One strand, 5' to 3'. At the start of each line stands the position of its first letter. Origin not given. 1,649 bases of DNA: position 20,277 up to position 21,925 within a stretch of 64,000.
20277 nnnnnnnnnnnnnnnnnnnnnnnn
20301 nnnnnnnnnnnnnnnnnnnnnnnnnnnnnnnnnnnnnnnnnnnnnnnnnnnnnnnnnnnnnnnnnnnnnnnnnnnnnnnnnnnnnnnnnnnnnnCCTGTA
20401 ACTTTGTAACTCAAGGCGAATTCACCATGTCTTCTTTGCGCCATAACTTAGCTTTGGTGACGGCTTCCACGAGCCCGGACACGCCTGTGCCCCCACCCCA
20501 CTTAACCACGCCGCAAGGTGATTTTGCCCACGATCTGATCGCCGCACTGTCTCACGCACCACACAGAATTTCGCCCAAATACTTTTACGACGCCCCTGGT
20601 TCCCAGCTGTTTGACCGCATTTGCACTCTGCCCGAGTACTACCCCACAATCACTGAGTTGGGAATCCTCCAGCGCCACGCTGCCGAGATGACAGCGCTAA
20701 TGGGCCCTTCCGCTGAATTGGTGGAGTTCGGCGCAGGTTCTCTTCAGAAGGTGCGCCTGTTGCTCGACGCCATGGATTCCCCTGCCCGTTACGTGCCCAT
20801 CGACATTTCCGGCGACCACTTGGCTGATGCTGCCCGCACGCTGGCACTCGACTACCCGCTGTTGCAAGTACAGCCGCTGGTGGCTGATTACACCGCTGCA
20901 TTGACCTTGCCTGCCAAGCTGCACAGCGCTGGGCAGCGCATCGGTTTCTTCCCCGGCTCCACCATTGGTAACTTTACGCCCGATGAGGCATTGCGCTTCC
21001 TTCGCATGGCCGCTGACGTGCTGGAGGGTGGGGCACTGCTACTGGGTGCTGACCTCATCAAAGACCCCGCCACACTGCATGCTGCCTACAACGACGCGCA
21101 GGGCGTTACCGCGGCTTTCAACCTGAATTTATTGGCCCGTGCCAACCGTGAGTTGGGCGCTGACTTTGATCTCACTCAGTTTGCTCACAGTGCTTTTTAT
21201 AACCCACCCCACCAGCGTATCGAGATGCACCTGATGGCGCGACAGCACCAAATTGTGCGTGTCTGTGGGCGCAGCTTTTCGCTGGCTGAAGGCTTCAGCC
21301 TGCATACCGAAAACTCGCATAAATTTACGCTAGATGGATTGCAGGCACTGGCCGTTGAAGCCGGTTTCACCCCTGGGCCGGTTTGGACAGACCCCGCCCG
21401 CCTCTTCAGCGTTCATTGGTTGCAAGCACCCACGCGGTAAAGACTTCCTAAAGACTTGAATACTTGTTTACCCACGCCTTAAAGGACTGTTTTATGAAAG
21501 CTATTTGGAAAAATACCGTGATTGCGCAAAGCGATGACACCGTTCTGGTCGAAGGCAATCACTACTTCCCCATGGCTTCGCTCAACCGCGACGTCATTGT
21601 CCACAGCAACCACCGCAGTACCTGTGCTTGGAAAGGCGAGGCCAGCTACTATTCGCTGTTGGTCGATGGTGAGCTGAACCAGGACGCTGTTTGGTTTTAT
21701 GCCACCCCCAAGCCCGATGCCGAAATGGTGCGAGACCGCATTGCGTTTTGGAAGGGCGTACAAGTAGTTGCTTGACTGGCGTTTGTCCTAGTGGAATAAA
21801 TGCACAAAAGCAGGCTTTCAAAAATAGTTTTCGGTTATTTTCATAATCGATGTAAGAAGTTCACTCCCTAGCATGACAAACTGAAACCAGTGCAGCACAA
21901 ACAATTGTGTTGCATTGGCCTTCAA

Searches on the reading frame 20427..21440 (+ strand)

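Call 3: search_protein_families(library=pfam, proteins=[window:20427-21440:+], max_evalue=0.01)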
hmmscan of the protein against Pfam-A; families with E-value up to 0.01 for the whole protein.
window:20427-21440:+ (337 aa): 1 family
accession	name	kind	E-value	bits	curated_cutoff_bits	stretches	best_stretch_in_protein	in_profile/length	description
PF10017.15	Methyltransf_33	-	1e-110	370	23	1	34-333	2-303/304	Histidine-specific methyltransferase, SAM-dependent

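Call 4: search_protein_families(library=ncbifam, proteins=[window:20427-21440:+], max_evalue=0.01)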
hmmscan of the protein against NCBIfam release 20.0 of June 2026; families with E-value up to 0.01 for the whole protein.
window:20427-21440:+ (337 aa): 2 families
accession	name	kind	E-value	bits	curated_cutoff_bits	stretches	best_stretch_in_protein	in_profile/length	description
TIGR03438.1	egtD_ergothio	equivalog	4e-119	397.3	290.9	1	33-332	2-301/301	L-histidine N(alpha)-methyltransferase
TIGR03439.1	methyl_EasF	subfamily_domain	3.1e-44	151.2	205.55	1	34-330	14-320/321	EasF family methyltransferase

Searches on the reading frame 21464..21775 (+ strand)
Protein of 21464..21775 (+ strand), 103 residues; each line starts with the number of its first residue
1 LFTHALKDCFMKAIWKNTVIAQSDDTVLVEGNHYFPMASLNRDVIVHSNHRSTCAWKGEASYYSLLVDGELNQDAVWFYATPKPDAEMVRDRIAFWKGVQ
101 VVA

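Call 65: search_protein_families(library=pfam, proteins=[window:21464-21775:+], max_evalue=0.001)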
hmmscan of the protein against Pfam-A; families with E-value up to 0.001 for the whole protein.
window:21464-21775:+ (103 aa): 1 family
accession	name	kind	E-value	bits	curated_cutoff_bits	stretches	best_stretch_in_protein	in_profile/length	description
PF04248.19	NTP_transf_9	-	2e-28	98.5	22.1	1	11-97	1-92/93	Domain of unknown function (DUF427)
